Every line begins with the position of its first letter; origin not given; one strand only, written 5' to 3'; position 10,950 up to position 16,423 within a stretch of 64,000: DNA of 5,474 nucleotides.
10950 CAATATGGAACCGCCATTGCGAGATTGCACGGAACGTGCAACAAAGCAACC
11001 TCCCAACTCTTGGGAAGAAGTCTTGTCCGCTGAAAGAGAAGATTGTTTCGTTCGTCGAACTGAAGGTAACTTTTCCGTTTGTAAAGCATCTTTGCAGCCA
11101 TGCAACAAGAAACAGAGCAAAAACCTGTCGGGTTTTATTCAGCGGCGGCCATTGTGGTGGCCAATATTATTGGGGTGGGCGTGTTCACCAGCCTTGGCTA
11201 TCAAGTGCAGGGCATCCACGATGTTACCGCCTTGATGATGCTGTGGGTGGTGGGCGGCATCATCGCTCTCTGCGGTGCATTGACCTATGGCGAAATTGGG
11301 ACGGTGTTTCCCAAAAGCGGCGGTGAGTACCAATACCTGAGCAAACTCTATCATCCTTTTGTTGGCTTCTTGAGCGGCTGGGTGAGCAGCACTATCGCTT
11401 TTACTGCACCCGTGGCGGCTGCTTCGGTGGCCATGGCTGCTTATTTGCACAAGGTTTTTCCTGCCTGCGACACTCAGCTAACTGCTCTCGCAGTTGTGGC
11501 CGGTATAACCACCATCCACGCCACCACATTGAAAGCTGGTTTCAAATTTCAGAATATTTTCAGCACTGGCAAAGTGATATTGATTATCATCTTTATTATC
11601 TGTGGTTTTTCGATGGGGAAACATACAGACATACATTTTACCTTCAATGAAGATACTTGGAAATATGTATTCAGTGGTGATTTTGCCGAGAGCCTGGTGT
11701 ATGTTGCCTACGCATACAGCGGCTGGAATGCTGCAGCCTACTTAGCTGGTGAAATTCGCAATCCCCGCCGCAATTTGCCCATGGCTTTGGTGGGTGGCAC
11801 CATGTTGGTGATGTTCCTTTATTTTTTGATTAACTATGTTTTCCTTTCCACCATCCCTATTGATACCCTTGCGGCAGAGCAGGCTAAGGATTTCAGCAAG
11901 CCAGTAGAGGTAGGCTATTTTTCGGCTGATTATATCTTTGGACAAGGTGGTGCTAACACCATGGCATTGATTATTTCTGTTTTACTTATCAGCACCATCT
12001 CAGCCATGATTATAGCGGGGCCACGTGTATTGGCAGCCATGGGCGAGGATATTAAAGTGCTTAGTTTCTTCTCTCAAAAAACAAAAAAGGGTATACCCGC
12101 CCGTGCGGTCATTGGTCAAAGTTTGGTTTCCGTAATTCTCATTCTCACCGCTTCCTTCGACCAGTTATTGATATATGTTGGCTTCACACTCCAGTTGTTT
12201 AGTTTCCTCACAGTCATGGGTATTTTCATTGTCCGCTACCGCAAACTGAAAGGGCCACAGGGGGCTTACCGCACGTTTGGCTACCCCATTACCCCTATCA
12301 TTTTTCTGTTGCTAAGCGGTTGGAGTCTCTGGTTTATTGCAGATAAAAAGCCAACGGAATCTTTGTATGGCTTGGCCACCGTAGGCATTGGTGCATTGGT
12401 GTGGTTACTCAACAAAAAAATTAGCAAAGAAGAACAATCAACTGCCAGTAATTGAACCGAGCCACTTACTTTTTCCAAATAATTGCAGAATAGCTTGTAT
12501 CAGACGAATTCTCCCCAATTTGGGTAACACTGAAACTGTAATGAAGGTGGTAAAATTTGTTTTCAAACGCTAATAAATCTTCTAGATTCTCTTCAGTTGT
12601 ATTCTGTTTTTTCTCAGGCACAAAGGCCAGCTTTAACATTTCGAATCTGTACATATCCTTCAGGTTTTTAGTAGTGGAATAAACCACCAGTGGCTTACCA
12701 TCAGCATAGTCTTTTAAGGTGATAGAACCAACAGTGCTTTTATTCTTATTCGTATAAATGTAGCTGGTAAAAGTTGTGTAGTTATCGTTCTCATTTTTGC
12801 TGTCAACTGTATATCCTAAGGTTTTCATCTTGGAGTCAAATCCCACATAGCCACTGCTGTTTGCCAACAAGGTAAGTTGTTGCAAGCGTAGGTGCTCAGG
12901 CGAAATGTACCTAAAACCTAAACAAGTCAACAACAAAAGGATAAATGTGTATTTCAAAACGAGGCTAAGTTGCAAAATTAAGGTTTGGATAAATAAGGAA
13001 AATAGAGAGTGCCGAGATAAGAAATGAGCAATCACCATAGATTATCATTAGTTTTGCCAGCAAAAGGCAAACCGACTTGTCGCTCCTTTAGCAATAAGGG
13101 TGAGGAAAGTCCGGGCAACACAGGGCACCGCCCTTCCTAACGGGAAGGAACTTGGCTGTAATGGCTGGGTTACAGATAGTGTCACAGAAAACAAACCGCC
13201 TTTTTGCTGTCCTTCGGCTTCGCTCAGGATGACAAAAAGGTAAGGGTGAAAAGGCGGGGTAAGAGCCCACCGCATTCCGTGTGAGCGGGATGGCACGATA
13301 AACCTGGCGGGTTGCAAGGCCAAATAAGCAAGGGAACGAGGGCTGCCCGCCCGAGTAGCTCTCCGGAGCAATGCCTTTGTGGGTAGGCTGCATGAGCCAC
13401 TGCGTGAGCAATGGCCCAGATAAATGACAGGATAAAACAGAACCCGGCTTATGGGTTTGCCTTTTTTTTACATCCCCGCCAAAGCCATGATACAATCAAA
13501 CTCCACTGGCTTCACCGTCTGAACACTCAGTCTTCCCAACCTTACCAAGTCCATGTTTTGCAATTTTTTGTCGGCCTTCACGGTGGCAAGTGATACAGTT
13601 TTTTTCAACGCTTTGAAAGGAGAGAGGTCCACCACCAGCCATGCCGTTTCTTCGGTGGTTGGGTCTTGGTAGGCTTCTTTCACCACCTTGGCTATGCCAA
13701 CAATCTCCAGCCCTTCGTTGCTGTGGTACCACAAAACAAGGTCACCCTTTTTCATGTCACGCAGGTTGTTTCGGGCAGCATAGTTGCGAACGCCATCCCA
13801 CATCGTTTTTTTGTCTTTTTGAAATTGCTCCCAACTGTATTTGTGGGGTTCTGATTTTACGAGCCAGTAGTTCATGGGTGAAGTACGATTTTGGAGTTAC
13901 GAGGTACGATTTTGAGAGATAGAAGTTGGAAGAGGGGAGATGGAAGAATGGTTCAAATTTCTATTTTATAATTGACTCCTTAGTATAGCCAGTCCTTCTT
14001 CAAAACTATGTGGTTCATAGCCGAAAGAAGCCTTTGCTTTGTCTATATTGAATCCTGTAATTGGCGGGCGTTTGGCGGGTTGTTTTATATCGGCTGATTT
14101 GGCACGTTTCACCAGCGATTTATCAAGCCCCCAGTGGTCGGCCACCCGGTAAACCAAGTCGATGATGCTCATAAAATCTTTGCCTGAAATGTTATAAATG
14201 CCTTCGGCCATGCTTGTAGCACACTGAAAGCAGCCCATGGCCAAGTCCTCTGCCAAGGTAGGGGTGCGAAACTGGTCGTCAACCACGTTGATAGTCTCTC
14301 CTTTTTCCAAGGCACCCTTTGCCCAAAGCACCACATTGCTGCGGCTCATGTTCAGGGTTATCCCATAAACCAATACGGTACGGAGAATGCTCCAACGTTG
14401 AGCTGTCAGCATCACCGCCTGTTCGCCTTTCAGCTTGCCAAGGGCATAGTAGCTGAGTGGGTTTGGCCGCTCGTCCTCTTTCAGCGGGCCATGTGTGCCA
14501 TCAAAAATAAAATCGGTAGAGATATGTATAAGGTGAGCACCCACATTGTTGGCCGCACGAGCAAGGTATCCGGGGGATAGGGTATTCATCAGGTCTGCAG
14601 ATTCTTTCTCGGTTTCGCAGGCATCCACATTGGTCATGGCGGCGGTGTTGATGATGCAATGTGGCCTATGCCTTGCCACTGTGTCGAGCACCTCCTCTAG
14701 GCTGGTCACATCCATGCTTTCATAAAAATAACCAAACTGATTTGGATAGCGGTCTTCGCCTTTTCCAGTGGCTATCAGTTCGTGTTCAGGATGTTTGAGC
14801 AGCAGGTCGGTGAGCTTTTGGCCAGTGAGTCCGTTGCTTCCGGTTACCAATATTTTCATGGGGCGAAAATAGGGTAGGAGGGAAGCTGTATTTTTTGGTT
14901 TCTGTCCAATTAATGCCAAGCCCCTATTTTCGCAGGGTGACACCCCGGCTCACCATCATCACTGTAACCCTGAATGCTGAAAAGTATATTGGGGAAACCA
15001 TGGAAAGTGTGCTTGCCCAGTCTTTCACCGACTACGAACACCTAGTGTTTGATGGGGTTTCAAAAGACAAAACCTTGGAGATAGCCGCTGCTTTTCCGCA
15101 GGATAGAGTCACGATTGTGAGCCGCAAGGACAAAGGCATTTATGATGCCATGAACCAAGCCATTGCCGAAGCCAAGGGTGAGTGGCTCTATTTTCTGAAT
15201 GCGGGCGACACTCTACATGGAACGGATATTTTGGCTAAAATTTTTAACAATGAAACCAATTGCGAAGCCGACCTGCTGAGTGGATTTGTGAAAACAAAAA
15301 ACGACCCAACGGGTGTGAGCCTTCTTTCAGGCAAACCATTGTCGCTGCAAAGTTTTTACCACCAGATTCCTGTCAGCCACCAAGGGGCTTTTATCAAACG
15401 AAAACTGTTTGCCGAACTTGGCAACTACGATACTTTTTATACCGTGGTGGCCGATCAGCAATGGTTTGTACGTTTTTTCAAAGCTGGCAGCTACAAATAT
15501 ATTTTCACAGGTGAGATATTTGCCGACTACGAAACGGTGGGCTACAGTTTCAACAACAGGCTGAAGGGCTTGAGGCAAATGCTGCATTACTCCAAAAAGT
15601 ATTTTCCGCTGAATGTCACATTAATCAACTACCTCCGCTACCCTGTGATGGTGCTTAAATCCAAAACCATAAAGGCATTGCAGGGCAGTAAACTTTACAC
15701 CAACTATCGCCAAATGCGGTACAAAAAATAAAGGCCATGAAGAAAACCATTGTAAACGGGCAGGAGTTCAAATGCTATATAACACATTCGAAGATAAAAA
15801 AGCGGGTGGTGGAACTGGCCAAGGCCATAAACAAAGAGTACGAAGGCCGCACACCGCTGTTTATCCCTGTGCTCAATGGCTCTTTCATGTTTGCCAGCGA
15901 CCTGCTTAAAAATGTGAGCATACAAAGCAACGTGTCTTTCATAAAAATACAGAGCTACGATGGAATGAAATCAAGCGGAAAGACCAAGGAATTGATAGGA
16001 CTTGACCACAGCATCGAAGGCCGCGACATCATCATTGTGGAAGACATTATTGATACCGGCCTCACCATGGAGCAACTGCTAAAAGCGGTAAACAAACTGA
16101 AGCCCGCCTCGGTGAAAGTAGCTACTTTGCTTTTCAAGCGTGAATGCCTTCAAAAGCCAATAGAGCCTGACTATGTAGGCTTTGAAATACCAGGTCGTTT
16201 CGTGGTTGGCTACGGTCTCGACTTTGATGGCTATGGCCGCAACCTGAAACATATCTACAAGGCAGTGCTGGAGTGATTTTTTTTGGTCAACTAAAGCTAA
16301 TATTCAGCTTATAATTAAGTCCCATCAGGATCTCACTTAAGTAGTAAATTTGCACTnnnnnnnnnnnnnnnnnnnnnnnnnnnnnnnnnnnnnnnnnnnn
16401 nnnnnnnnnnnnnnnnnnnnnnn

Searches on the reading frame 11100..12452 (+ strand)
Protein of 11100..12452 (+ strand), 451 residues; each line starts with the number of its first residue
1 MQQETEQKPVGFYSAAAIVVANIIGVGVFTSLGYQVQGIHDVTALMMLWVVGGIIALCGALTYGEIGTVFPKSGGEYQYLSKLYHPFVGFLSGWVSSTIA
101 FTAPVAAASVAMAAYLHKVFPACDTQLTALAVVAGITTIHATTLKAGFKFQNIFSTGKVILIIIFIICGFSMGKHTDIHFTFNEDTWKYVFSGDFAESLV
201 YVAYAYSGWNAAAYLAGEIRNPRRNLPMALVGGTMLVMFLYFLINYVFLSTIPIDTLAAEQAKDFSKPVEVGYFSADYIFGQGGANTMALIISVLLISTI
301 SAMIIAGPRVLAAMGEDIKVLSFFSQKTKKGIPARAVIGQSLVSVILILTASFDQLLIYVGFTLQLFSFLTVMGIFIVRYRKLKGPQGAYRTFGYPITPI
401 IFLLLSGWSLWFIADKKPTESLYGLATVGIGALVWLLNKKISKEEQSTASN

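Call 66: search_protein_families(library=ncbifam, proteins=[window:11100-12452:+], max_evalue=0.00001)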
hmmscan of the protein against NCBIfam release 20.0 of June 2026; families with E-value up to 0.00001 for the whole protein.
window:11100-12452:+ (451 aa): 21 families
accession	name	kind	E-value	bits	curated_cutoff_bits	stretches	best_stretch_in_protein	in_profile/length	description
TIGR00911.1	2A0308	subfamily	3.9e-50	170.7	701.8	1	4-405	42-440/505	L-type amino acid transporter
TIGR00909.1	2A0306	subfamily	7.4e-36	124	556.8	1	8-436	3-427/429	amino acid transporter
NF008466.1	PRK11357.1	equivalog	7.8e-30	104.2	800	1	2-388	2-386/446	fructoselysine/psicoselysine transporter FrlA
NF053761.1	BrChAATpBcaP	equivalog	9.7e-22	77.6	690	1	5-410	19-426/460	branched-chain amino acid transporter BcaP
TIGR00908.1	2A0305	equivalog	4.7e-20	71.9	381.75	1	8-406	7-397/442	ethanolamine permease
TIGR00913.1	2A0310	subfamily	1.7e-17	63.3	578.7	1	19-356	13-362/480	amino acid permease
NF008245.0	PRK11021.1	equivalog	9.2e-17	61.1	284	1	7-361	5-349/419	L-methionine/branched-chain amino acid transporter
TIGR00906.1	2A0303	subfamily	1.9e-16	59.6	681.7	1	13-382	36-430/602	cationic amino acid transport permease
NF007929.0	PRK10644.1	equivalog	1.7e-15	56.7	574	1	3-352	3-343/445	arginine/agmatine antiporter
NF008484.0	PRK11387.1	equivalog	3.4e-14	52.7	716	1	20-444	26-461/471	S-methylmethionine permease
NF007876.0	PRK10580.1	equivalog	5.2e-13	48.7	736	1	20-353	21-347/457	proline-specific permease ProY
NF053774.1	TmaoPremMsil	equivalog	6.2e-13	48.2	690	1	186-380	216-408/520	trimethylamine N-oxide permease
NF008094.0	PRK10836.1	subfamily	1.1e-12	47.4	735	1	16-385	23-399/489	amino acid permease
NF007754.0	PRK10435.1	equivalog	7.5e-12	45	585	1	6-351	3-337/443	cadaverine/lysine antiporter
TIGR00907.1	2A0304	subfamily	1.1e-10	41.1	598.3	1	26-350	31-373/482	amino acid permease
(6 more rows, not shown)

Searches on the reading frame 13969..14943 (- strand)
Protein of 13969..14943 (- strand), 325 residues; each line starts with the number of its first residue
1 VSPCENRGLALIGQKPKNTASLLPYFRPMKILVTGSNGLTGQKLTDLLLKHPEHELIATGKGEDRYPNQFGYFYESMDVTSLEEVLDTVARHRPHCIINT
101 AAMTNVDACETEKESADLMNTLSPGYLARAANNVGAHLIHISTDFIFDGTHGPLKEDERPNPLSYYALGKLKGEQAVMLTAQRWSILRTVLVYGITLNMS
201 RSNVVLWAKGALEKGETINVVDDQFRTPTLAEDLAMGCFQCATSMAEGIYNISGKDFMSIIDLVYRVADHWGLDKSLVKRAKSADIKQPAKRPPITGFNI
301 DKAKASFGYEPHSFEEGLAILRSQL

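Call 77: search_protein_families(library=pfam, proteins=[window:13969-14943:-], max_evalue=0.00001)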
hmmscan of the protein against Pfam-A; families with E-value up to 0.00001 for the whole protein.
window:13969-14943:- (325 aa): 4 families
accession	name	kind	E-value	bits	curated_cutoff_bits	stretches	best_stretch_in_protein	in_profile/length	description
PF04321.23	RmlD_sub_bind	-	8.5e-63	212.5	27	1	29-319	1-279/287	RmlD substrate binding domain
PF01370.27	Epimerase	-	9.4e-19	68.2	20.9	1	31-252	1-239/240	NAD dependent epimerase/dehydratase family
PF16363.11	GDP_Man_Dehyd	-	7.7e-09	35.9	27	1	32-191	1-178/332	GDP-mannose 4,6 dehydratase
PF02719.21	Polysacc_synt_2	-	3e-06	27.1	20.2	0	31-144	1-129/293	Polysaccharide biosynthesis protein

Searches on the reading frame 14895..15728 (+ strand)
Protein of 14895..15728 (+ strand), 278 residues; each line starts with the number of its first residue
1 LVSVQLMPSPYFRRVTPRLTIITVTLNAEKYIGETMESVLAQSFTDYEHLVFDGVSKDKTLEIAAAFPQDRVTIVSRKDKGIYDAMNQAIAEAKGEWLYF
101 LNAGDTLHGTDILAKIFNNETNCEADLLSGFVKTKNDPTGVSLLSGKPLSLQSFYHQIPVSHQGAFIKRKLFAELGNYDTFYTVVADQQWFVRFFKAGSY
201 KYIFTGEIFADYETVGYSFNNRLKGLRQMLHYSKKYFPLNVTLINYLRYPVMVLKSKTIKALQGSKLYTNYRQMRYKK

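Call 77: search_protein_families(library=pfam, proteins=[window:14895-15728:+], max_evalue=0.00001)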
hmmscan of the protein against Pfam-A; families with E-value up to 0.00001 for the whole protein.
window:14895-15728:+ (278 aa): 3 families
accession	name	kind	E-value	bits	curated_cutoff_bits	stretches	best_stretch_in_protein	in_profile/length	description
PF00535.33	Glycos_transf_2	-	7.7e-19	68.7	23.3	1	20-110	1-94/168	Glycosyl transferase family 2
PF10111.15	Glyco_tranf_2_2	-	4.9e-06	26.7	27.3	0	21-118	3-104/276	Glycosyltransferase like family 2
PF13641.12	Glyco_tranf_2_3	-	8.3e-06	26.4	27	0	17-108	1-100/230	Glycosyltransferase like family 2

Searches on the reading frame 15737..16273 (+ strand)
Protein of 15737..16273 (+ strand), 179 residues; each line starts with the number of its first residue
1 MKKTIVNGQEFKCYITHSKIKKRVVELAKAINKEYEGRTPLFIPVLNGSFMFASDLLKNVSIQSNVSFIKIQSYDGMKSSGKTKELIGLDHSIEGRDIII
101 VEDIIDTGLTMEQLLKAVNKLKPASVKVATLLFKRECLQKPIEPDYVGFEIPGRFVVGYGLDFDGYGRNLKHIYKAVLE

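Call 77: search_protein_families(library=pfam, proteins=[window:15737-16273:+], max_evalue=0.00001)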
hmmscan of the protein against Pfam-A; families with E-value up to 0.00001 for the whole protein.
window:15737-16273:+ (179 aa): 1 family
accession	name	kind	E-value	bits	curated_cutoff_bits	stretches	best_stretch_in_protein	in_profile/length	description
PF00156.33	Pribosyltran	-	5.3e-27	94.5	26.3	1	17-163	8-157/158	Phosphoribosyl transferase domain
